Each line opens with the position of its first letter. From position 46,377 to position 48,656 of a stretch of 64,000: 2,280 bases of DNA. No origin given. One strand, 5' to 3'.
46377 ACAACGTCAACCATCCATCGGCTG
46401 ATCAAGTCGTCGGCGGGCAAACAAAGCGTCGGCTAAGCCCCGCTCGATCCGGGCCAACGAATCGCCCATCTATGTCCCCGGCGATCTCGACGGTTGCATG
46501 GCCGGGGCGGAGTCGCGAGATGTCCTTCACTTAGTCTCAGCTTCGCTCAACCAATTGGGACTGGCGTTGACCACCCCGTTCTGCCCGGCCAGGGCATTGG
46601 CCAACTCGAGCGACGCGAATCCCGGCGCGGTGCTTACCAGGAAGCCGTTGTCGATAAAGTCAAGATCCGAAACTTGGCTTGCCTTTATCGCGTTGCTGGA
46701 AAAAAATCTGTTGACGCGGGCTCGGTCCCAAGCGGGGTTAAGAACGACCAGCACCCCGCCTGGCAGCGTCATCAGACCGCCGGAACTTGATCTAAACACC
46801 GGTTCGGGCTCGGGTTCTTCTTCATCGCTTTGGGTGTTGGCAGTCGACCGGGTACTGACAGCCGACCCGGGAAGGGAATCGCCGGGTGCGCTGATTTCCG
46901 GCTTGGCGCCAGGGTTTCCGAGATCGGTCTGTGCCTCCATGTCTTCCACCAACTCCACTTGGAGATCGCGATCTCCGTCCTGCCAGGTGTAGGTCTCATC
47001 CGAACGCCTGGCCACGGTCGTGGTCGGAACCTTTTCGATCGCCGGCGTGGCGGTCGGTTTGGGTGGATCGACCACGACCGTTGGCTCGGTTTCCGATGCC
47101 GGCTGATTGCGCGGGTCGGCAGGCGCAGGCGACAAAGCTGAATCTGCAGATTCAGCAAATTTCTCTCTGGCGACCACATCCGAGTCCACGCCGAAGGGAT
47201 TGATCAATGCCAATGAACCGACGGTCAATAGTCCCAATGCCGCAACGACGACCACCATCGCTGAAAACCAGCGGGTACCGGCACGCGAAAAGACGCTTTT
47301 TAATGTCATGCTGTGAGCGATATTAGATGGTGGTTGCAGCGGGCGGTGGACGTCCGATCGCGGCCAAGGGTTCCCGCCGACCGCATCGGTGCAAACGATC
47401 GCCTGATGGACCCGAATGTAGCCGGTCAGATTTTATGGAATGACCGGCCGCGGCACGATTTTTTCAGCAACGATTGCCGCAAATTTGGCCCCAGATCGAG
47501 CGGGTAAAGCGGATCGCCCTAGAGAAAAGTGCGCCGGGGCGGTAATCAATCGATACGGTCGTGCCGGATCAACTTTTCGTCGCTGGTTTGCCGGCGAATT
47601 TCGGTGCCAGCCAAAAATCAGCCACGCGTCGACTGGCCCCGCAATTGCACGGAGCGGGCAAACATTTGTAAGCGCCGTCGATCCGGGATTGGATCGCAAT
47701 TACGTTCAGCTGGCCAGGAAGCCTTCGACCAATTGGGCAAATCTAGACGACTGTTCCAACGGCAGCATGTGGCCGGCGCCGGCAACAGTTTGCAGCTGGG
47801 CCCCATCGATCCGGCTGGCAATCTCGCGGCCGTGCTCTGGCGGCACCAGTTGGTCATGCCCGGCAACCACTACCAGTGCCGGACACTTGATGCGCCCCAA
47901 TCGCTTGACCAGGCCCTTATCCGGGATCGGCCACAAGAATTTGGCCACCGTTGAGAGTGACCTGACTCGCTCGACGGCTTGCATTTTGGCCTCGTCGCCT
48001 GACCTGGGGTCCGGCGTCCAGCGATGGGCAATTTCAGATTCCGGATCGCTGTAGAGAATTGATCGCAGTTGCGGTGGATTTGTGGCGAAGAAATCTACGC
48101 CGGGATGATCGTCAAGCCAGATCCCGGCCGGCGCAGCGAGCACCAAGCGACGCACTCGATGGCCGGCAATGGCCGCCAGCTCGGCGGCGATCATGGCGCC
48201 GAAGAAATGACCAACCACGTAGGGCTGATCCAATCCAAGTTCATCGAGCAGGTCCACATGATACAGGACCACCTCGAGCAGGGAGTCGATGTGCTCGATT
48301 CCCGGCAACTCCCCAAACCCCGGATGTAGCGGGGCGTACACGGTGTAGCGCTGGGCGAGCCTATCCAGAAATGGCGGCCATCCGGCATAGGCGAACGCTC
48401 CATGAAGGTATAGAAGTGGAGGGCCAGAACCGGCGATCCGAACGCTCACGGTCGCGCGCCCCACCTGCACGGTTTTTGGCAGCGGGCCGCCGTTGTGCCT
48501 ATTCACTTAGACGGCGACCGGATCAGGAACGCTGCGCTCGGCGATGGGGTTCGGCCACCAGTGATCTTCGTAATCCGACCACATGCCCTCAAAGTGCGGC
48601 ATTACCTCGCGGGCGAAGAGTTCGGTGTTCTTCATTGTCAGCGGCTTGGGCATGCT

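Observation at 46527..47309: Stand-alone, membrane-anchored subtilisin-propeptide (I9)-like gene upstream of a subtilase that lacks its own propeptide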

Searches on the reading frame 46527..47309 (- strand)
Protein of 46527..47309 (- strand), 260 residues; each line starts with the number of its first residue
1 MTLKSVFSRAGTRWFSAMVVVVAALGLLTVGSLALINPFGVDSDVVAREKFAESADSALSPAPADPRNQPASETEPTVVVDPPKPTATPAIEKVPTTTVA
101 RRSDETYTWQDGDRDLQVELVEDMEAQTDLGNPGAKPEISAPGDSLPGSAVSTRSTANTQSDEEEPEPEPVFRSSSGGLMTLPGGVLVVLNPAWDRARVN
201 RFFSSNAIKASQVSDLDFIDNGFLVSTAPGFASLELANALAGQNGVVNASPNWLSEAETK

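Call 3: search_protein_families(library=pfam, proteins=[window:46527-47309:-], max_evalue=1)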
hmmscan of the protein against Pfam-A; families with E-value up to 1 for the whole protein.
window:46527-47309:- (260 aa): 0 families

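Call 5: find_homologous_proteins(query=window:46527-47309:-, max_evalue=0.001)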
Query window:46527-47309:- (260 aa): 202 proteins with E <= 0.001 among 5494 candidates; the best 120 are listed.
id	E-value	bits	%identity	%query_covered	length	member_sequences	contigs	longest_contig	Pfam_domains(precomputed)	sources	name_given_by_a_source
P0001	4.3e-162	556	100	100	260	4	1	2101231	-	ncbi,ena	-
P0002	6.8e-38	149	43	93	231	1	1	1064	-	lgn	-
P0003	2.7e-37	147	45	83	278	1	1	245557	-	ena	-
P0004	2.3e-36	144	51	59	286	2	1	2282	-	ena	-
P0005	4.2e-36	143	41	93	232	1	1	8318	-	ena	-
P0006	6.8e-36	142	41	93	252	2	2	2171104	-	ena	-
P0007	7.2e-36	142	51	59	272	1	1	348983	-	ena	-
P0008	1.0e-35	142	45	79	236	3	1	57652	-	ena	-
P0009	1.1e-35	142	45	77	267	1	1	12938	-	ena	-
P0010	2.2e-35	141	45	73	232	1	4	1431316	-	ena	-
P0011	2.6e-35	140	42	93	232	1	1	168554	-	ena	-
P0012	2.7e-35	140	47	73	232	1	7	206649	-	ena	-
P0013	2.8e-35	140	42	93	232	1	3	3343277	-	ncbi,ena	-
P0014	2.8e-35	140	47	73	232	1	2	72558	-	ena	-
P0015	2.9e-35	140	45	73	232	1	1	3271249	-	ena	-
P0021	1.3e-34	138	49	59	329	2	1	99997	-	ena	-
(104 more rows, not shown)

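Call 6: search_protein_families(library=ncbifam, proteins=[window:46527-47309:-], max_evalue=1)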
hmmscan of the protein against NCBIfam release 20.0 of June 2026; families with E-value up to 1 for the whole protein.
window:46527-47309:- (260 aa): 0 families

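Call 11: find_encoding_contigs(protein=window:46527-47309:-, flank=10000, max_places=3)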
Protein window:46527-47309:- (260 aa): no gene with exactly this product is on record in the collection.

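Call 12: find_encoding_contigs(protein=P0001, flank=10000, max_places=3)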
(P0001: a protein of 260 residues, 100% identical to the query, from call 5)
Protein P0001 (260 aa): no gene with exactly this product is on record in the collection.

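Call 13: find_encoding_contigs(protein=P0021, flank=10000, max_places=3)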
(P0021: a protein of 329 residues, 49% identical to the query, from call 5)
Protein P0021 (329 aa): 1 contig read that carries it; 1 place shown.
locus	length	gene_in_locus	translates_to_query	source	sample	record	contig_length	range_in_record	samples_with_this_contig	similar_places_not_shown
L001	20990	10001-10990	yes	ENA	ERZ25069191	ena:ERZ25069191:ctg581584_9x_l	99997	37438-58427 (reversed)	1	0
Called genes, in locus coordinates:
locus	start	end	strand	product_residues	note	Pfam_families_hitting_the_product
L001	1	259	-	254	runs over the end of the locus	PF01738:DLH, PF08840:BAAT_C (weak), PF00326:Peptidase_S9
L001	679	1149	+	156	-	-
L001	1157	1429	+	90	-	-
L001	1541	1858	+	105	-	-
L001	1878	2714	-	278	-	PF02511:Thy1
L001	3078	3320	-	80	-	PF04221:RelB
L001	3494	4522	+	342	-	PF01717:Meth_synt_2, PF08267:Meth_synt_1 (weak)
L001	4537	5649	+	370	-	PF02515:CoA_transf_3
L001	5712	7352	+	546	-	PF00501:AMP-binding, PF13193:AMP-binding_C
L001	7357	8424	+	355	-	PF01070:FMN_dh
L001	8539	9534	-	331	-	PF01244:Peptidase_M19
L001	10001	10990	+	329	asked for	-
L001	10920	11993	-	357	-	PF01548:DEDD_Tnp_IS110, PF02371:Transposase_20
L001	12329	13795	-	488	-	PF05598:DUF772, PF01609:DDE_Tnp_1, PF13751:DDE_Tnp_1_6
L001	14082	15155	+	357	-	PF01548:DEDD_Tnp_IS110, PF02371:Transposase_20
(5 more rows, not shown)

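Call 40: list_cluster_members(proteins=[P0001])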
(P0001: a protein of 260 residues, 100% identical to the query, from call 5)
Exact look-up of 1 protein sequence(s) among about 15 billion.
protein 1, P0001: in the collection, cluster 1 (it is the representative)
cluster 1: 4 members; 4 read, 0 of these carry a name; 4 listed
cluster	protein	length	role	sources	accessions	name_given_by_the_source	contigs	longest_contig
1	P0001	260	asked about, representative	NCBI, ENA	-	-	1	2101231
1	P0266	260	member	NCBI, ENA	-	-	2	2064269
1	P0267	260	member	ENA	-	-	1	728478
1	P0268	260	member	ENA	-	-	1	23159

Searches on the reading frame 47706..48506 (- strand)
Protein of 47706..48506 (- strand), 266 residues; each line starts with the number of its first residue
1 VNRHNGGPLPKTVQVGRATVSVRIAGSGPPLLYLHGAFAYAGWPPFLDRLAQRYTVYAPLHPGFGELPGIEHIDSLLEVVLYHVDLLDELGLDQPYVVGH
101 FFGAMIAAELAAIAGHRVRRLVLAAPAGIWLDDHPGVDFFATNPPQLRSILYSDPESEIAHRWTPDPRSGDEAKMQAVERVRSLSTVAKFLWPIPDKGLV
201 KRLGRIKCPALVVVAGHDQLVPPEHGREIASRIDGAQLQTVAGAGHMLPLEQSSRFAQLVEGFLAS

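Call 3: search_protein_families(library=pfam, proteins=[window:47706-48506:-], max_evalue=1)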
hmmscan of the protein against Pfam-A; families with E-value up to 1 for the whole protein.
window:47706-48506:- (266 aa): 8 families
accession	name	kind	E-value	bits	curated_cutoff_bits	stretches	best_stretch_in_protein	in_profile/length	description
PF00561.26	Abhydrolase_1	-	8.9e-22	78.4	25.8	2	29-136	1-106/245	alpha/beta hydrolase fold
PF12697.13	Abhydrolase_6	-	9e-20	72.7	26.3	1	31-258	1-216/217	Alpha/beta hydrolase family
PF12146.15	Hydrolase_4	-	1.2e-11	44.8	27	1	35-252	11-238/239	Serine aminopeptidase, S33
PF06821.19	Ser_hydrolase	-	1.3e-05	25.7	22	2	206-249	114-156/172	Serine hydrolase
PF08386.16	Abhydrolase_4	-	7e-05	23.3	21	1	201-265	27-92/103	TAP-like protein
PF00975.26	Thioesterase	-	0.00013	22.7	26.4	1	39-123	15-99/226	Thioesterase domain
PF00450.28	Peptidase_S10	-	0.21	11.4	21.9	1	237-265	391-419/420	Serine carboxypeptidase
PF03959.19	FSH1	-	0.31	11.1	21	1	205-253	158-206/211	Serine hydrolase (FSH1)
